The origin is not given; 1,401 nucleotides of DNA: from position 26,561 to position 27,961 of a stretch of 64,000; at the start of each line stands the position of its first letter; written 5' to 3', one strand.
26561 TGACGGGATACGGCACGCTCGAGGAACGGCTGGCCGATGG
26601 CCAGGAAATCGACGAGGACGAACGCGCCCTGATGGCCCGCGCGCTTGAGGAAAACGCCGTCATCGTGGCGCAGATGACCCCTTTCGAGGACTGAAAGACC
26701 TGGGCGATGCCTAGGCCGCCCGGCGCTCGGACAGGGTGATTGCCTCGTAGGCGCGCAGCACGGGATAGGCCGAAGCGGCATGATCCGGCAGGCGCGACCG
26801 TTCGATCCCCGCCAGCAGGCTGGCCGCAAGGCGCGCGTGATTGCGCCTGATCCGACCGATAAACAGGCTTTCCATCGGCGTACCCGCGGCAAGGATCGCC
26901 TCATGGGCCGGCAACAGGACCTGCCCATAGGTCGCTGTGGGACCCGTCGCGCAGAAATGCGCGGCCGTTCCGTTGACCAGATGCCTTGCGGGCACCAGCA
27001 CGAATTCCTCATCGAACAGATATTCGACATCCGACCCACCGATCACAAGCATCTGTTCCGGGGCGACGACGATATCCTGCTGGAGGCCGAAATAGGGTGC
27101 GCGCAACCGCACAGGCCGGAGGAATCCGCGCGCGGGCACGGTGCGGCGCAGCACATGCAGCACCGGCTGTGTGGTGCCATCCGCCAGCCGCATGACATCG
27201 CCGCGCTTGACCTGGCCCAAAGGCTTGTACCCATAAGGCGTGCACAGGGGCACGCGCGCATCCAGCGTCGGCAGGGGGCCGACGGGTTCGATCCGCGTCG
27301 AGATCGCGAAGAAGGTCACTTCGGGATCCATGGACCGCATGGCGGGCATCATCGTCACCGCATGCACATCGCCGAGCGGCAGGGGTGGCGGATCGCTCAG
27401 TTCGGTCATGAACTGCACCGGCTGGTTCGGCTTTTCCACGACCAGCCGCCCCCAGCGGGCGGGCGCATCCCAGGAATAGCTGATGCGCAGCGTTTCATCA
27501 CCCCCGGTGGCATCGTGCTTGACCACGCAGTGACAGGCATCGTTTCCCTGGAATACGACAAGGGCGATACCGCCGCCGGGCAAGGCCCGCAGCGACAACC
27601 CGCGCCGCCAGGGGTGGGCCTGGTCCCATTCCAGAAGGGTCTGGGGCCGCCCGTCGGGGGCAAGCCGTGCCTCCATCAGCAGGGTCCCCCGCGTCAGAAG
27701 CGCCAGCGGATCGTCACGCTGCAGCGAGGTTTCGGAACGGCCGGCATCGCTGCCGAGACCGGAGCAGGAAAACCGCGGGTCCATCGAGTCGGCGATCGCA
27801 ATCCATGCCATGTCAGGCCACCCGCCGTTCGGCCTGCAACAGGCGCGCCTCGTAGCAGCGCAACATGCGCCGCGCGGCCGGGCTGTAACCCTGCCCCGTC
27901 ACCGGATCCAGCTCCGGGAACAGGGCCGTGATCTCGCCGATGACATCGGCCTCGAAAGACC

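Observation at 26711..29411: Translationally coupled pair of Hint/BIL-domain genes wedged between dapD and dapE, one catalytically intact and one degenerate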

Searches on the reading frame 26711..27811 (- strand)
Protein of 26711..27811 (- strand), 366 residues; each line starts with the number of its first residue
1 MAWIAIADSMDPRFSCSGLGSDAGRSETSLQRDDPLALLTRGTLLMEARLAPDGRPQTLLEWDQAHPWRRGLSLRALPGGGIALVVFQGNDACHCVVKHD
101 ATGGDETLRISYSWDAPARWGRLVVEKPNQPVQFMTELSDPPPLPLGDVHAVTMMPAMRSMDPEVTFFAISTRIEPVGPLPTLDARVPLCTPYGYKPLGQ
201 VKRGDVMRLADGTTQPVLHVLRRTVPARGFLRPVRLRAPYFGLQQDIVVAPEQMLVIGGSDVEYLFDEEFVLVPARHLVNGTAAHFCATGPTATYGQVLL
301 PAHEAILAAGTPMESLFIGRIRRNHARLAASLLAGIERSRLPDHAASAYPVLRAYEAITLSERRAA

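Call 3: search_protein_families(library=pfam, proteins=[window:26711-27811:-], max_evalue=1)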
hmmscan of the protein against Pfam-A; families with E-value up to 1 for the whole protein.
window:26711-27811:- (366 aa): 1 family
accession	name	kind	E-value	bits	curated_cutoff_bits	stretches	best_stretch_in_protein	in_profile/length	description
PF13403.11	Hint_2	-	1.4e-25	90.9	28.4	1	190-319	10-146/147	Hint domain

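Call 4: search_protein_families(library=ncbifam, proteins=[window:26711-27811:-], max_evalue=1)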
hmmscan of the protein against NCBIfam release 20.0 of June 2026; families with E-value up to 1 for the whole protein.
window:26711-27811:- (366 aa): 0 families

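Call 6: search_solved_structures(query=window:26711-27811:-, max_evalue=1, show_alignments=2)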
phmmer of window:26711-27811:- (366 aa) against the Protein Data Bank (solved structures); distinct sequences matched with E-value up to 1: 0.

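Call 7: search_protein_families(library=phrogs, proteins=[window:26711-27811:-], max_evalue=0.1)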
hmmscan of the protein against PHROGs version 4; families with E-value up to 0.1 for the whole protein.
window:26711-27811:- (366 aa): 0 families

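Call 11: find_homologous_proteins(query=window:26711-27811:-, max_evalue=0.00001)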
Query window:26711-27811:- (366 aa): 754 proteins with E <= 0.00001 among 8000 candidates; the best 120 are listed.
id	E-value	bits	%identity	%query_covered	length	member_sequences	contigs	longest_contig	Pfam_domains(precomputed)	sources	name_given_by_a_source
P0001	6.8e-245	830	100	100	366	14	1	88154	PF13403.12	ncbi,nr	ncbi:MAG: Hint domain-containing protein [Rhodobacterales bacterium]|nr:Hint domain-containing prote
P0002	5.5e-222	755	90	100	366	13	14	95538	PF13403.12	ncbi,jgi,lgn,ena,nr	ncbi:MAG: Hint domain-containing protein [Paracoccaceae bacterium]|jgi:hypothetical protein|nr:Hint 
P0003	5.9e-214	728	88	100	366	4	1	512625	PF13403.12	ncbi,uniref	ncbi:Hint domain-containing protein [Seohaeicola saemankumensis]|uniref:Hint domain-containing prote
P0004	1.1e-208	711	86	100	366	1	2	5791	PF13403.12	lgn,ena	-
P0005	6.1e-197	672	81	100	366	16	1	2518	PF13403.12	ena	-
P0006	4.8e-193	660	80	100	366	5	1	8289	PF13403.12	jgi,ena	jgi:hypothetical protein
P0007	5.8e-190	649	79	100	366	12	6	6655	PF13403.12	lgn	-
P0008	7.9e-190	649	80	100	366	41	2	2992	PF13403.12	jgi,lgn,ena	jgi:hypothetical protein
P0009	8.1e-190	649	80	100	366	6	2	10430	PF13403.12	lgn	-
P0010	2.0e-185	634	78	100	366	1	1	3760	PF13403.12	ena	-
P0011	1.3e-179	615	76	100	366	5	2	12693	PF13403.12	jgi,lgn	jgi:hypothetical protein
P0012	3.0e-178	611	75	100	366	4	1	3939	PF13403.12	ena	-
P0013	3.3e-177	608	74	100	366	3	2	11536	PF13403.12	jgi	jgi:hypothetical protein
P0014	1.0e-174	599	73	100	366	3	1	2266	PF13403.12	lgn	-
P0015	3.2e-174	598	73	100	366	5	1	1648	PF13403.12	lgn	-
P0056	1.7e-113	398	52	100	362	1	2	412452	PF13403.12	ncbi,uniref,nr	ncbi:Hint domain protein [Roseovarius mucosus DSM 17069]|uniref:Hint domain protein n=1 Tax=Roseovar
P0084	1.0e-110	389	51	100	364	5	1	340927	PF13403.12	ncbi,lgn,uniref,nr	ncbi:Hint domain-containing protein [Sulfitobacter brevis]|uniref:Hint domain-containing protein n=1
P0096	4.0e-110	387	51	100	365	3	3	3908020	PF13403.12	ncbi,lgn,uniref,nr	ncbi:hypothetical protein TG4357_01432 [Thalassovita gelatinovora]|uniref:Hedgehog/Intein (Hint) dom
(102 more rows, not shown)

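Call 12: find_encoding_contigs(protein=P0096, flank=6000, max_places=2)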
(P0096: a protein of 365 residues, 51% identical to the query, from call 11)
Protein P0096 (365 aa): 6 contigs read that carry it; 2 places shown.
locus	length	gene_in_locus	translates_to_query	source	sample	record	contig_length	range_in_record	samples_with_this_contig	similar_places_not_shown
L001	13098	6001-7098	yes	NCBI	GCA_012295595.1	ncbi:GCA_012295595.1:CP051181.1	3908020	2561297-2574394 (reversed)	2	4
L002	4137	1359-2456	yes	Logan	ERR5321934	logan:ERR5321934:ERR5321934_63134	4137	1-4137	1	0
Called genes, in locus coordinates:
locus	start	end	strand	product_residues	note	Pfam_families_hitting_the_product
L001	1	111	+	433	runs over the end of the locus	PF06808:DctM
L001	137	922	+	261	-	PF04199:Cyclase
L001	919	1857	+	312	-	PF01557:FAA_hydrolase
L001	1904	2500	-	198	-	PF09837:DUF2064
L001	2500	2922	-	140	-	PF00583:Acetyltransf_1, PF13673:Acetyltransf_10, PF13508:Acetyltransf_7, PF08445:FR47 (weak)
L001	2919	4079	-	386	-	PF01546:Peptidase_M20, PF07687:M20_dimer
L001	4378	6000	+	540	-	PF26766:Choice_anch_L, PF17963:Big_9 (weak), PF13403:Hint_2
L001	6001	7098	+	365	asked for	PF13403:Hint_2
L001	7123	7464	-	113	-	-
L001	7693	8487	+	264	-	PF00561:Abhydrolase_1, PF00975:Thioesterase (weak), PF12697:Abhydrolase_6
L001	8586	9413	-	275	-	PF14805:THDPS_N_2, PF25084:LbH_EIF2B (faint), PF25087:GMPPB_C (weak), PF00132:Hexapep, PF14602:Hexapep_2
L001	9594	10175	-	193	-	PF02632:BioY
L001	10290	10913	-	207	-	PF00392:GntR, PF07729:FCD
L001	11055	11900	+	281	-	PF18306:LDcluster4, PF03641:Lysine_decarbox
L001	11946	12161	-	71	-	-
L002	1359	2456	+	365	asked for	PF13403:Hint_2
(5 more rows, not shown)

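Call 13: find_encoding_contigs(protein=P0056, flank=6000, max_places=2)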
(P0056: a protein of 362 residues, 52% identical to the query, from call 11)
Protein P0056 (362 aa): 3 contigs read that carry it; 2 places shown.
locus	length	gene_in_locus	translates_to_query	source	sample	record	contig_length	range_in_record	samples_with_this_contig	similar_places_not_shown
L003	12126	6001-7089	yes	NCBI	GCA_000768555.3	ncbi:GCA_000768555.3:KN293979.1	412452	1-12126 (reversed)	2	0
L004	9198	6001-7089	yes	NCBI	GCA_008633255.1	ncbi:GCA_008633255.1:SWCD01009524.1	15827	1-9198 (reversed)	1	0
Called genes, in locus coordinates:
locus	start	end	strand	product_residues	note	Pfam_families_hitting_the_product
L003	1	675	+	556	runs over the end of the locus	-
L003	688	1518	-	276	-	PF01061:ABC2_membrane, PF12698:ABC2_membrane_3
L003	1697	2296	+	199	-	PF07750:GcrA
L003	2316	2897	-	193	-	PF09837:DUF2064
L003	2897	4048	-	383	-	PF01546:Peptidase_M20, PF07687:M20_dimer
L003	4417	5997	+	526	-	PF26766:Choice_anch_L, PF13403:Hint_2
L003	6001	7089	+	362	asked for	PF13403:Hint_2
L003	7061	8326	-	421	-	PF00512:HisKA, PF02518:HATPase_c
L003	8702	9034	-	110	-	-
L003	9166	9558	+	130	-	PF00581:Rhodanese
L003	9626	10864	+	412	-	PF00890:FAD_binding_2 (weak), PF01266:DAO, PF03486:HI0933_like (faint), PF07992:Pyr_redox_2 (weak), PF13450:NAD_binding_8 (weak), PF13738:Pyr_redox_3 (faint)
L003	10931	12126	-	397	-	PF00501:AMP-binding (weak)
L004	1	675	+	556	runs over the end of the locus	-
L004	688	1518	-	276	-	PF01061:ABC2_membrane, PF12698:ABC2_membrane_3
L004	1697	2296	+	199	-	PF07750:GcrA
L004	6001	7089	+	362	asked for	PF13403:Hint_2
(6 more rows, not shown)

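Call 14: find_encoding_contigs(protein=P0084, flank=6000, max_places=2)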
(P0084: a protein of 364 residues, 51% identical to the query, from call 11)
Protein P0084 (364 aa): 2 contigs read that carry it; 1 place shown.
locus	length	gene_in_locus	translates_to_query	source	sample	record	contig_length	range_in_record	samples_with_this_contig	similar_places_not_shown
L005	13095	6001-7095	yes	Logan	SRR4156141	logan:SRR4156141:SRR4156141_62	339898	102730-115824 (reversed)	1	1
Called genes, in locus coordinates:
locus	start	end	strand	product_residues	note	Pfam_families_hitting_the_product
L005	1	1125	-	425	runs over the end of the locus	PF13406:SLT_2, PF01471:PG_binding_1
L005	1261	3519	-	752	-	PF17876:CSD2, PF00773:RNB, PF00575:S1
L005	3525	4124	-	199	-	PF09837:DUF2064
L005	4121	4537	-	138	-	PF00583:Acetyltransf_1, PF13444:Acetyltransf_5, PF13673:Acetyltransf_10, PF13508:Acetyltransf_7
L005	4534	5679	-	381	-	PF01546:Peptidase_M20, PF07687:M20_dimer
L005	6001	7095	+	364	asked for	PF13403:Hint_2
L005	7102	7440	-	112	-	-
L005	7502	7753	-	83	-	PF04226:Transgly_assoc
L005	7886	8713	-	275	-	PF14805:THDPS_N_2, PF25084:LbH_EIF2B (faint), PF25087:GMPPB_C (faint), PF00132:Hexapep (weak), PF14602:Hexapep_2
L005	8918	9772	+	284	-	PF18306:LDcluster4 (weak), PF03641:Lysine_decarbox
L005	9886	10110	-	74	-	-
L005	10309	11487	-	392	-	PF21016:RlmN_N, PF04055:Radical_SAM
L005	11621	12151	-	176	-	PF06776:IalB (weak)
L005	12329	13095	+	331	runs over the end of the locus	PF06089:Asparaginase_II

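Call 18: find_related_loci(query=A1, collection=genome_contigs, flank=8000)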
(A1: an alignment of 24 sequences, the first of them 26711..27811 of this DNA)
Query A1 (366 aa) in genome_contigs; peptide patterns used: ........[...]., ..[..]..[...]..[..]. (x = any residue, [..] = any of these).
471 stretches matched a pattern; 460 encode a relative of the query (tblastn E <= 1e-3); the best 80 are kept; 80 distinct loci.
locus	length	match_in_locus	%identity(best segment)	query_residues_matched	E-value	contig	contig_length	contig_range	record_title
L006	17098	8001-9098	90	1-366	0e+0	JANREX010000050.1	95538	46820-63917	MAG: Paracoccaceae bacterium isolate MAG_306 P22051_112_S34_metaspades_280_95538_cov_89, whole genome shotgun sequence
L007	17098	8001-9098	90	1-366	0e+0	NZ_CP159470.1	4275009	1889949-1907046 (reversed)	Seohaeicola saemankumensis strain ac14 chromosome, complete genome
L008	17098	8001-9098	89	1-366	0e+0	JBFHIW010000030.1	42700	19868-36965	MAG: Paracoccaceae bacterium isolate Mix_sand07.2021.05.G.49 k141_633931_length_42700_cov_24.7569, whole genome shotgun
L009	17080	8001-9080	88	1-360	0e+0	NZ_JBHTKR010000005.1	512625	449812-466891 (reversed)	Seohaeicola saemankumensis strain CCUG 55328 GCM70027466_2, whole genome shotgun sequence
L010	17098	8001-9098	81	1-366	0e+0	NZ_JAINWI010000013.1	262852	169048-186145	Seohaeicola saemankumensis strain IOP_23 contig13, whole genome shotgun sequence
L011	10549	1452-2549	80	1-366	0e+0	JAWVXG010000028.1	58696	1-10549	MAG: Paracoccaceae bacterium isolate HN13.bin.2 k141_1246771_length_58696_cov_20.7563, whole genome shotgun sequence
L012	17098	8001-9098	79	1-366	0e+0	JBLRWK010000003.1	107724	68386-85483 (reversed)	MAG: Rhodobacterales bacterium isolate TamC05-09 NODE_44_length_107724_cov_11.993852, whole genome shotgun sequence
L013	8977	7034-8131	78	1-366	0e+0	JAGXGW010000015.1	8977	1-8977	MAG: Rhodobacteraceae bacterium isolate LH_M48 k141_289596, whole genome shotgun sequence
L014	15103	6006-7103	57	1-366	1e-141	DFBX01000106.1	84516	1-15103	MAG TPA_asm: Rhodobacteraceae bacterium UBA3069 UBA3069_contig_1010, whole genome shotgun sequence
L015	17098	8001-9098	58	1-366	3e-141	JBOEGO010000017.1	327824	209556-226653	MAG: Paracoccaceae bacterium isolate PBSAalp7 PBSAd_contig_784, whole genome shotgun sequence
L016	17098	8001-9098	56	1-366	4e-134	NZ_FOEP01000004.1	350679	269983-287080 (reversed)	Thalassovita taeanensis strain DSM 22007, whole genome shotgun sequence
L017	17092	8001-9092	52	1-366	7e-123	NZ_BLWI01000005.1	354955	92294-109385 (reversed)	Sulfitobacter sp. HGT1 HGT1_05, whole genome shotgun sequence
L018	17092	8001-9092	51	1-366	6e-121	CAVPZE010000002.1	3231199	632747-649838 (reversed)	MAG: uncultured Alphaproteobacteria bacterium isolate MFD03250.bin.1.36 genome assembly, contig: contig_15910, whole gen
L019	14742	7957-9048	53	1-366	1e-120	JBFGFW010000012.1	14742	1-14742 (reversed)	MAG: Sulfitobacter sp. isolate Mix_sand02.2020.12.G.52 k141_1840819_length_14742_cov_9.0000, whole genome shotgun sequen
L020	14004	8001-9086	53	1-366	9e-120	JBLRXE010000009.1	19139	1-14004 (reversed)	MAG: Roseovarius sp. isolate TamC05-29 NODE_9_length_19139_cov_3.259207, whole genome shotgun sequence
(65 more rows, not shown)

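Call 29: predict_structure(alignment_id=A1)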
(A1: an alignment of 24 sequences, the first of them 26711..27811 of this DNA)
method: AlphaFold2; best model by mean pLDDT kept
length: 366 residues; sequences in the alignment: 24
mean_pLDDT: 90.8   pTM: 0.88
mean pLDDT of the five models: 90.8, 90.2, 85.2, 81.1, 78.5
residues with pLDDT >= 90: 248; 70-90: 111; 50-70: 7; < 50: 0
segments of 3 or more residues with pLDDT < 50: none
pLDDT, mean of each block of 10 residues (from residue 1): 89 92 83 84 95 89 90 92 94 91 75 96 88 89 93 94 95 91 97 97 96 96 93 94 94 90 87 90 88 95 94 92 90 91 88 85 75
secondary structure, 60 per line:
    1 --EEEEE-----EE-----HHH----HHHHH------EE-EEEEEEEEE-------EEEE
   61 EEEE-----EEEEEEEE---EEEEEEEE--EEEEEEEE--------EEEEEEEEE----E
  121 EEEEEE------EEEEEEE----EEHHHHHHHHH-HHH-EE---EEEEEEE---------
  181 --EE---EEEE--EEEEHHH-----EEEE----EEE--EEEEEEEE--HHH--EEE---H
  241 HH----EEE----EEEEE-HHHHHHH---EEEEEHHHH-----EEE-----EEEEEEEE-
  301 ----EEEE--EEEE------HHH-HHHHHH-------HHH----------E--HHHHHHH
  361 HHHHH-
elements in order: E3-7 H27-31 E41-49 E57-64 E70-77 E81-88 E91-98 E107-115 E120-126 E133-139 H146-154 E165-171 E188-191 E194-197 E206-209 E214-216 E219-226 E234-236 E247-249 E254-258 H260-266 E270-274 H275-278 E284-286 E292-299 E305-308 E311-314 H325-330 H354-365

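Call 32: fold_search(model_id=the predicted structure, library=pdb)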
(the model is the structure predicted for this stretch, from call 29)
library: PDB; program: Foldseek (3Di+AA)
matches with E <= 10: 959; with E <= 0.001: 61
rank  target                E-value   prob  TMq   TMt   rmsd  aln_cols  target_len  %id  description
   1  5xau_A                1.8e-06  1.00  0.25  0.16  16.6       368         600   10  Crystal structure of integrin binding fragment of laminin-511 (released 2017-09-20)
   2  5xau_D                5.7e-06  1.00  0.25  0.16  16.2       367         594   10  Crystal structure of integrin binding fragment of laminin-511 (released 2017-09-20)
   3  2wjs                  1.2e-05  1.00  0.24  0.17  24.2       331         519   10  Crystal structure of the LG1-3 region of the laminin alpha2 chain (released 2009-06-23)
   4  4fvv_A                2.2e-05  0.97  0.24  0.21  17.9       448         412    6  Crystal structure of HCR/D-Sa-GBL1/C (released 2012-10-24)
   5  5ik4                  3.5e-05  1.00  0.24  0.24  18.6       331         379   10  Laminin A2LG45 C-form, Apo. (released 2016-08-10)
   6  5mc9_A                3.7e-05  1.00  0.25  0.16  16.6       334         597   10  Crystal structure of the heterotrimeric integrin-binding region of laminin-111 (released 2017-02-08)
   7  6y75_B                8.4e-05  1.00  0.28  0.64   5.4       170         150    9  BIL2 domain from T.thermophila BUBL1 locus (C1A-N143A) (released 2021-02-03)
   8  3n7m                  8.9e-05  0.96  0.23  0.20  18.9       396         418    8  Crystal structure of W1252A mutant of HCR D/C VPI 5995 (released 2010-09-08)
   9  5lr0_B                9.4e-05  0.95  0.22  0.20  17.9       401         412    7  Binding domain of Botulinum Neurotoxin DC in complex with SialylT (released 2017-08-30)
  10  4isq_A                1.0e-04  0.96  0.23  0.20  19.0       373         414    8  Binding domain of Botulinum neurotoxin DC in complex with human synaptotagmin I (released 2013-08-14)
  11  6riy_B                1.2e-04  1.00  0.26  0.66   3.3       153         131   20  Crystal structure of MchDnaB-1 intein (N145AA) (released 2020-05-13)
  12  3azv_A                1.3e-04  0.93  0.23  0.20  18.6       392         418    9  Crystal structure of the receptor binding domain (released 2011-12-28)
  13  8i5a_B                1.5e-04  0.99  0.26  0.13  20.7       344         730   10  N-acetyl-(R)-beta-phenylalanine acylase, 2.75 angstrom resolution (released 2023-03-15)
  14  6riy_A                1.5e-04  1.00  0.27  0.68   3.6       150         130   19  Crystal structure of MchDnaB-1 intein (N145AA) (released 2020-05-13)
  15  6y75_A                1.5e-04  1.00  0.28  0.62   5.3       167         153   10  BIL2 domain from T.thermophila BUBL1 locus (C1A-N143A) (released 2021-02-03)
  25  6mwy_A                2.7e-04  1.00  0.27  0.63   4.5       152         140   12  The Prp8 intein of Cryptococcus gattii (released 2019-11-06)
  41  2es3_B                4.1e-04  1.00  0.24  0.37   9.8       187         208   11  Crystal Structure of Thrombospondin-1 N-terminal Domain in P1 Form at 1.85A Resolution (released 2006-10-31)
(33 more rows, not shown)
